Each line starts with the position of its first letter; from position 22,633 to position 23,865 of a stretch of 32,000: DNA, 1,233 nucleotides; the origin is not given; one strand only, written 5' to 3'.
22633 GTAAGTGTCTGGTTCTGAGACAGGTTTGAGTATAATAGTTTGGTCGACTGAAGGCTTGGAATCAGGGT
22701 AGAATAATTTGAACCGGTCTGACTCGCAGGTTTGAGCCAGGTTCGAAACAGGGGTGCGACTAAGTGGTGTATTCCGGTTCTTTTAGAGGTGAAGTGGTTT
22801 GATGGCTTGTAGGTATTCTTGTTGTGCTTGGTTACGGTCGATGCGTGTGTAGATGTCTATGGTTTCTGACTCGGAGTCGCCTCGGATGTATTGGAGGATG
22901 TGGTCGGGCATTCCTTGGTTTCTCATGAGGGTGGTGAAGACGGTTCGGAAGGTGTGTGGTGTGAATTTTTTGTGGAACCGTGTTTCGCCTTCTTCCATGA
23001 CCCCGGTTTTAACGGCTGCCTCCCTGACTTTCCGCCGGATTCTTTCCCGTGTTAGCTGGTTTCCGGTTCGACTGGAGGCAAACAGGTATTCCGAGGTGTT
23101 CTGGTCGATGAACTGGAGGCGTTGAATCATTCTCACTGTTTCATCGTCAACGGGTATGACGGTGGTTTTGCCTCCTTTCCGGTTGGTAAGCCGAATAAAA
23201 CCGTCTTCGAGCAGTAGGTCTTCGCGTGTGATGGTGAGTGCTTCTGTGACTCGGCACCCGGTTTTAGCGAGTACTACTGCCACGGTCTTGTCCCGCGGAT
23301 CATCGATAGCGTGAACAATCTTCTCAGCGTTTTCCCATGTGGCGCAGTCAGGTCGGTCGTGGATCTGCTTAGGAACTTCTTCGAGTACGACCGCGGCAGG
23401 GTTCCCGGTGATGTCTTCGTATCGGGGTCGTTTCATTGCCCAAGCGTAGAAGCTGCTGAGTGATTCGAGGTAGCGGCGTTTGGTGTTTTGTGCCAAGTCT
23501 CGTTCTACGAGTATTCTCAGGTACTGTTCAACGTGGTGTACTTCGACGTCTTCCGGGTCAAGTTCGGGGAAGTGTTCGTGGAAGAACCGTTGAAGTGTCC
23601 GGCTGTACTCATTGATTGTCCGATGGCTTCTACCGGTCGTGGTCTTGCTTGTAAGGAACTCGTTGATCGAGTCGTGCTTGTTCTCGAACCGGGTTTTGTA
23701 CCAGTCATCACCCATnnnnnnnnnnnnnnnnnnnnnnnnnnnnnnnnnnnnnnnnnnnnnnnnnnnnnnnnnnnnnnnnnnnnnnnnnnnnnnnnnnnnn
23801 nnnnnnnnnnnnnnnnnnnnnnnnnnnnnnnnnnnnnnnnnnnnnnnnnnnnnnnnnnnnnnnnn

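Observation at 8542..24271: AT-richer island of about 15.7 kb with an integrase module at its right edge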

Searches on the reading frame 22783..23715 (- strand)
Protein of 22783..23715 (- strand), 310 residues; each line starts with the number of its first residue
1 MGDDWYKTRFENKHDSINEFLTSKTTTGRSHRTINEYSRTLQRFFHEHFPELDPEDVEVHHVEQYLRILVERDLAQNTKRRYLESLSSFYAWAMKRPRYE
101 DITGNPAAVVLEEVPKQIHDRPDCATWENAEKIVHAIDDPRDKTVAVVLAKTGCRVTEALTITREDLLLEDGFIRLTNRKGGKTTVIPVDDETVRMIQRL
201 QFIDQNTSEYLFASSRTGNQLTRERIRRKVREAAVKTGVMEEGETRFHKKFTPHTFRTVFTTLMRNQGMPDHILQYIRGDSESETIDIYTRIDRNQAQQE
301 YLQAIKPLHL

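Call 6: search_protein_families(library=pfam, proteins=[window:22783-23715:-], max_evalue=0.01)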
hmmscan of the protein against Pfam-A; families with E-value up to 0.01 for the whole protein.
window:22783-23715:- (310 aa): 5 families
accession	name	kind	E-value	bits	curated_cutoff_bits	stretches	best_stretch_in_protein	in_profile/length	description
PF00589.27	Phage_integrase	-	1.2e-24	87.5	27.1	1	128-294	6-170/172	Phage integrase family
PF13495.12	Phage_int_SAM_4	-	4.6e-11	43.4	27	1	18-97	3-82/85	Phage integrase, N-terminal SAM-like domain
PF02899.23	Phage_int_SAM_1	-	1.8e-09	38.2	22.3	1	26-96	11-82/83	Phage integrase, N-terminal SAM-like domain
PF13102.12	Phage_int_SAM_5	-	7.6e-05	23.4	22.3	1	17-96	6-85/98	Phage integrase SAM-like domain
PF16795.10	Phage_integr_3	-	0.0012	19.3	27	0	224-287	83-141/161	Archaeal phage integrase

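Call 12: find_encoding_contigs(protein=window:22783-23715:-, flank=10000, max_places=8)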
Protein window:22783-23715:- (310 aa): 6 contigs read that carry it; 4 places shown.
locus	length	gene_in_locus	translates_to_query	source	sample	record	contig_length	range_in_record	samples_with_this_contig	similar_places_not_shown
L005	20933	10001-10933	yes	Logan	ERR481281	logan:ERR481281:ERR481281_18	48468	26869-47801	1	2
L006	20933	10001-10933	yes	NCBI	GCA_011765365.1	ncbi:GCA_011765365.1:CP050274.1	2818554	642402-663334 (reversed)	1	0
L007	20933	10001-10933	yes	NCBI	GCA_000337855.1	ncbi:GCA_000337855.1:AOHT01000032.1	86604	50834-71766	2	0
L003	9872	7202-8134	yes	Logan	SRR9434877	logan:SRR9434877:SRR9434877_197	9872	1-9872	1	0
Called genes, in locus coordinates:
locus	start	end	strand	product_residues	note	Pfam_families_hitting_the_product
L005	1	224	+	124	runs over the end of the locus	PF21485:IF5A-like_N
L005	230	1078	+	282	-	PF00491:Arginase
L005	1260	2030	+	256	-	PF01784:DUF34_NIF3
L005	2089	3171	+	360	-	PF01916:DS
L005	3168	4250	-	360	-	PF10096:DUF2334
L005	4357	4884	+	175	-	-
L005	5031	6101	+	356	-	-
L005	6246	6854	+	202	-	PF01873:eIF-5_eIF-2B, PF01938:TRAM (weak)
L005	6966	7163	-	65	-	-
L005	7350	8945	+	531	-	PF01590:GAF, PF13185:GAF_2, PF00512:HisKA, PF02518:HATPase_c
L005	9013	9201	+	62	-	-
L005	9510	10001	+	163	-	-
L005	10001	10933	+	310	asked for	PF02899:Phage_int_SAM_1, PF13495:Phage_int_SAM_4, PF00589:Phage_integrase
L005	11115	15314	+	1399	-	-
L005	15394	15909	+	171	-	-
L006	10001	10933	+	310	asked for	PF02899:Phage_int_SAM_1, PF13495:Phage_int_SAM_4, PF00589:Phage_integrase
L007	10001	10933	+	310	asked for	PF02899:Phage_int_SAM_1, PF13495:Phage_int_SAM_4, PF00589:Phage_integrase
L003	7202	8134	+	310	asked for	PF02899:Phage_int_SAM_1, PF13495:Phage_int_SAM_4, PF00589:Phage_integrase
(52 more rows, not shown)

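Call 27: search_protein_families(library=ncbifam, proteins=[window:22783-23715:-], max_evalue=0.01)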
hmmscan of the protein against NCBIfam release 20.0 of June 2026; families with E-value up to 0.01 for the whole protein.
window:22783-23715:- (310 aa): 9 families
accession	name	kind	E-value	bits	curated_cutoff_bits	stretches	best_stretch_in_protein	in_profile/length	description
NF040815.2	recomb_XerA_Arch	equivalog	2.9e-59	200.8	220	1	18-301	1-263/263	site-specific tyrosine recombinase/integron integrase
TIGR02225.1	recomb_XerD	equivalog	3.5e-33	115.2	329.6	1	25-303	9-285/290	site-specific tyrosine recombinase XerD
NF001399.0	PRK00283.1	subfamily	1.1e-30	107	279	1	12-303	4-294/300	tyrosine recombinase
TIGR02224.1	recomb_XerC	equivalog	5.3e-28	98.2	335.15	1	24-304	8-289/295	tyrosine recombinase XerC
TIGR02249.1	integrase_gron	subfamily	1e-19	71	265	2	25-198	10-174/315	integron integrase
NF002331.0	PRK01287.1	subfamily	3.4e-18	65.8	371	1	16-295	29-315/365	site-specific tyrosine recombinase XerC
NF003462.0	PRK05084.1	equivalog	6.4e-18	64.6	267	1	128-299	183-351/360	tyrosine recombinase XerS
NF011946.0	PRK15417.1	equivalog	1.1e-06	28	435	0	231-295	257-318/337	integron integrase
NF007371.0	PRK09871.1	subfamily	1.9e-06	27.6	222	1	139-242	25-132/198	tyrosine-type DNA invertase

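Call 58: search_dna_similar(query=window:22783-23715:-, collection=phages, mode=protein, max_rows=15)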
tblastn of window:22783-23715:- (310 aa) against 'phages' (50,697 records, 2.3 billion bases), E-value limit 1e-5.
Records with a match: 168; places in all: 168; records where one place covers at least 80% of the query: 136.
Best place of each record, by identity: <60% 168.
By first word of the organism name: Mycobacterium 87; Streptococcus 23; Bacteriophage 19; Listeria 8; Gordonia 7; Acinetobacter 6; Brevibacillus 4; Bacillus 3; Staphylococcus 2; Salmonella 2; and 6 more.
By host as written in the record: Mycobacterium smegmatis mc2 155 61; - 25; Mycobacterium smegmatis mc#155 12; Listeria monocytogenes 8; Gordonia terrae 3612 4; Brevibacillus laterosporus 4; Mycobacterium smegmatis mc2155 4; Mycolicobacterium smegmatis mc2 155 4; and 40 more.
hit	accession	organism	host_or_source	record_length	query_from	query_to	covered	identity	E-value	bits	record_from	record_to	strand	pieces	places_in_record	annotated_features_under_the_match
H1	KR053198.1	Gordonia phage GMA5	Gordonia malaquae BEN700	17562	16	304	93%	26.8%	3e-8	61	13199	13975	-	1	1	putative integrase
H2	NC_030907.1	Gordonia phage GMA5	Gordonia malaquae BEN700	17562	16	304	93%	26.8%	3e-8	61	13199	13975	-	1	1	integrase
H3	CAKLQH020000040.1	Acinetobacter phage MD-2021a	not known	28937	17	304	93%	26.8%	2e-13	77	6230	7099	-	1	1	xerC_1: tyrosine recombinase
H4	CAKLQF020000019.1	Acinetobacter phage MD-2021a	not known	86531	17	304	93%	26.8%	2e-13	77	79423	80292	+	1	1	xerC_1: tyrosine recombinase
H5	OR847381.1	Listeria phage LM 4-11-1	Listeria monocytogenes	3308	15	303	93%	26.6%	8e-15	81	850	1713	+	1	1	record has no annotation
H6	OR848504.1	Listeria phage LM 4-14-1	Listeria monocytogenes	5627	15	303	93%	26.6%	9e-15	81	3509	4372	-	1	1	record has no annotation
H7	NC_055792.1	Gordonia phage Walrus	Gordonia terrae 3612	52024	16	292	89%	27.3%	5e-8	60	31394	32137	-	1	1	40: tyrosine integrase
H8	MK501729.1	Gordonia phage Walrus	Gordonia terrae 3612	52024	16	292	89%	27.3%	5e-8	60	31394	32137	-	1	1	40: tyrosine integrase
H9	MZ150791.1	Gordonia phage YungMoney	Gordonia terrae 3612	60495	8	302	95%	25.6%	7e-7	57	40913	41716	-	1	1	50: tyrosine integrase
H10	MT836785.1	Bacteriophage sp.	human fecal samples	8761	28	303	89%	26.4%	1e-17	89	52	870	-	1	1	record has no annotation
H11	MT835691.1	Bacteriophage sp.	human fecal samples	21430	24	303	90%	25.9%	3e-18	91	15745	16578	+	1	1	record has no annotation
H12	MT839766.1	Bacteriophage sp.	human fecal samples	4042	27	296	87%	26.8%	2e-6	55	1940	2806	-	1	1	record has no annotation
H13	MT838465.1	Bacteriophage sp.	human fecal samples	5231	30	268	77%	29.9%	1e-19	95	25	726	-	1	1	record has no annotation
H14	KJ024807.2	Bacillus phage vB_BtS_BMBtp3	Bacillus thuringiensis serovar ...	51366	17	304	93%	24.8%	1e-10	68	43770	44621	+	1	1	integrase-recombinase protein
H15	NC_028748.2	Bacillus phage vB_BtS_BMBtp3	Bacillus thuringiensis serovar ...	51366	17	304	93%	24.8%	1e-10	68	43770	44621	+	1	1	tyrosine-type recombinase/integrase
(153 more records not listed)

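Call 59: search_dna_similar(query=window:22783-23715:-, collection=plasmids, mode=protein, max_rows=15)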
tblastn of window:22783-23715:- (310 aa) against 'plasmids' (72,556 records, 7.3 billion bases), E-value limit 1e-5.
The search stops at 5000 records and this limit was reached: more records match than are counted here, and every count below describes the 5000 best-scoring records only.
Records with a match: at least 5000; places in all: 5165; records where one place covers at least 80% of the query: 496.
Best place of each record, by identity: 60-80% 2; <60% 4998.
By first word of the organism name: Escherichia 2391; Klebsiella 1176; Salmonella 476; Enterobacter 150; Acinetobacter 149; Bacillus 139; Shigella 79; Citrobacter 47; Enterococcus 34; Raoultella 23; and 114 more.
By predicted mobility (MOB-suite, as given by PLSDB): conjugative 3576; non-mobilizable 758; mobilizable 666.
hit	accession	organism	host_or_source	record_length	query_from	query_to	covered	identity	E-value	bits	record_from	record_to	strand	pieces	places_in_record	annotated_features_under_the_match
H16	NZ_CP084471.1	Natrinema salinisoli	cell culture,saline soil sediment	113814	1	310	100%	64.5%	1e-135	431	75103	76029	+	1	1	tyrosine-type recombinase/integrase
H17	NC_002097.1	Methanosarcina acetivorans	-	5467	17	308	94%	28.4%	1e-18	94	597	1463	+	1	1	site-specific integrase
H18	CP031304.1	Natrinema thermotolerans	Cell culture,Korean salt-fermented food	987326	11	305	95%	27.3%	8e-18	91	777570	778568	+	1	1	integrase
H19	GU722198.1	archaeon enrichment culture clone 1(2010)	-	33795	1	300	97%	26.6%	7e-15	82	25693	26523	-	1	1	integrase | hypothetical protein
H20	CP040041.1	Acinetobacter baumannii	Homo sapiens,blood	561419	17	304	93%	27.5%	9e-14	79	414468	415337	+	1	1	tyrosine recombinase XerC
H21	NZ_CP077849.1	Acinetobacter baumannii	Homo sapiens,Rectal swab_P28_BU14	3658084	17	304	93%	27.5%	9e-14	79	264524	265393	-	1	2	none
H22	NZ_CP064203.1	Acinetobacter baumannii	Homo sapiens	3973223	17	304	93%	27.5%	9e-14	79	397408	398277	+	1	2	none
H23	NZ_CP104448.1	Acinetobacter baumannii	Homo sapiens,sputum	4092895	17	304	93%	26.8%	6e-13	77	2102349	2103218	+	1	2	none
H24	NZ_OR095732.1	Bacillus cereus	-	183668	17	304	93%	26.3%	6e-10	67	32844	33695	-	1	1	tyrosine-type recombinase/integrase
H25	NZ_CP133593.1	Methanolobus sediminis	-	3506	29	308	90%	27.1%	5e-17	89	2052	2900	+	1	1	tyrosine-type recombinase/integrase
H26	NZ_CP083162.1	Bacillus thuringiensis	whole organism,Biopesticide XenTari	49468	17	304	93%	26.2%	4e-9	65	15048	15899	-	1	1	tyrosine-type recombinase/integrase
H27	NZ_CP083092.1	Bacillus thuringiensis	whole organism,Biopesticide B401/B402 ...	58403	17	304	93%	26.2%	4e-9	65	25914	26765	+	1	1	tyrosine-type recombinase/integrase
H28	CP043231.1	Bacillus thuringiensis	whole organism,soil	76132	17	304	93%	26.2%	4e-9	65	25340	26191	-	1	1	tyrosine-type recombinase/integrase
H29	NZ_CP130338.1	Bacillus cereus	metagenomic assembly,Wenzhou, China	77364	17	304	93%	26.2%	4e-9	65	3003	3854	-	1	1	tyrosine-type recombinase/integrase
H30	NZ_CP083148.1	Bacillus thuringiensis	whole organism,Biopesticide Agree WP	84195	17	304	93%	26.2%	4e-9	65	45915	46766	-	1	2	tyrosine-type recombinase/integrase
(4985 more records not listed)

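Call 60: get_annotated_region(hit=H16, flank=12000)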
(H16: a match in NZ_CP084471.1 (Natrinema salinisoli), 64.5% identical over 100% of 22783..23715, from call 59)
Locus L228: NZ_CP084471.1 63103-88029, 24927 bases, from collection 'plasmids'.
description: Natrinema salinisoli strain SLN56 plasmid unnamed2, complete sequence
organism: Natrinema salinisoli (NCBI taxid 2878535)
taxonomy: Archaea; Euryarchaeota; Halobacteria; Halobacteriales; Natrialbaceae; Natrinema; Natrinema salinisoli
host: -; source: cell culture,saline soil sediment; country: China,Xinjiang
typing (MOB-suite, as given by PLSDB): non-mobilizable; mating-pair formation MPF_T
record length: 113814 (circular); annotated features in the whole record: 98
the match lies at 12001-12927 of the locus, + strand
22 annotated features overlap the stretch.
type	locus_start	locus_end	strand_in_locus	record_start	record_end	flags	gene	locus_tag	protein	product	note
CDS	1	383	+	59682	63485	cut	-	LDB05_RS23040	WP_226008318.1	ATP-binding protein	-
CDS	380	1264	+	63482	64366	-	-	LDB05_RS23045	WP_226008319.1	DNA primase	-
CDS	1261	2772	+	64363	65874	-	-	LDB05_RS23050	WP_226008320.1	primase-associated protein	-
CDS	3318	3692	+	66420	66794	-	-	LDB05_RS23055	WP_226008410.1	hypothetical protein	-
CDS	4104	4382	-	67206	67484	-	-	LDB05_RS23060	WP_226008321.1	PadR family transcriptional regulator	-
CDS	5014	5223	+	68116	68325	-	-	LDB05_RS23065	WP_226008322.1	hypothetical protein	-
CDS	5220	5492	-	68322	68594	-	-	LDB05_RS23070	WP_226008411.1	PadR family transcriptional regulator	-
CDS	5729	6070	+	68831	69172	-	-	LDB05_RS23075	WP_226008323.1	hypothetical protein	-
CDS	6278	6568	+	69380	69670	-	-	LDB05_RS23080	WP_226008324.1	hypothetical protein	-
CDS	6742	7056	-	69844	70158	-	-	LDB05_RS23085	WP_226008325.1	HalOD1 output domain-containing protein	-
CDS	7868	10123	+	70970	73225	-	-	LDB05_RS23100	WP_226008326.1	NADP-dependent malic enzyme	-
CDS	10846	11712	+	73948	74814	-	-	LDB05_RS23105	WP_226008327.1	DNA-binding protein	-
CDS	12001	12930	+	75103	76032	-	-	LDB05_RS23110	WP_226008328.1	tyrosine-type recombinase/integrase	GO:0015074 - DNA integration [Evidence IEA]; GO:0006310 - DNA recombination [Evidence IEA]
CDS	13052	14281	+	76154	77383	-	-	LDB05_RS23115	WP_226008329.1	hypothetical protein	-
CDS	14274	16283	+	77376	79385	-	-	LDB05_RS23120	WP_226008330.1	hypothetical protein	-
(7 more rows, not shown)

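Call 65: search_solved_structures(query=window:22783-23715:-, max_evalue=0.001)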
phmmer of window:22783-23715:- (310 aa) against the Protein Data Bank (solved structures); distinct sequences matched with E-value up to 0.001: 9.
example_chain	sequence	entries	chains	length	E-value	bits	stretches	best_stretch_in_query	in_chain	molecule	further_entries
4a8e_A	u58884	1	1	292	4.2e-19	72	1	13-298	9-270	PROBABLE TYROSINE RECOMBINASE XERC-LIKE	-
1a0p_A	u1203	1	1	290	1.4e-16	63.7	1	128-299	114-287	SITE-SPECIFIC RECOMBINASE XERD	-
5hxy_A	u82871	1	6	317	1.9e-15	60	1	16-303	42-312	Tyrosine recombinase XerA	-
5dcf_A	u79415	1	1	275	5.4e-14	55.3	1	139-301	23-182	Tyrosine recombinase XerD,DNA translocase FtsK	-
2a3v_A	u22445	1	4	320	1.4e-08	37.5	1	19-192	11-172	site-specific recombinase IntI4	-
9i5v_14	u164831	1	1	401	2.4e-08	36.7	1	15-301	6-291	Ribosome-associated translation inhibitor RaiA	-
6emy_A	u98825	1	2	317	0.00015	24.3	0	244-299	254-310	Int protein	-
6en0_A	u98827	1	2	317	0.00019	23.9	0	244-299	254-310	Int protein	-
6emz_A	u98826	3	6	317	0.00047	22.7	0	244-299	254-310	Int protein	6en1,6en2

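Call 84: find_related_loci(query=window:22783-23715:-, collection=viral_contigs, flank=10000)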
Query window:22783-23715:- (310 aa) in viral_contigs; peptide patterns used: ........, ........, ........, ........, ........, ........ (x = any residue, [..] = any of these).
3 stretches matched a pattern, but none encodes a relative of the query by tblastn (E <= 1e-3).

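Call 87: find_related_loci(query=A1, collection=viral_contigs, flank=10000)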
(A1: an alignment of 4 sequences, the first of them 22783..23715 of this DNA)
Query A1 (310 aa) in viral_contigs; peptide patterns used: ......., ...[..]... (x = any residue, [..] = any of these).
297 stretches matched a pattern, but none encodes a relative of the query by tblastn (E <= 1e-3).
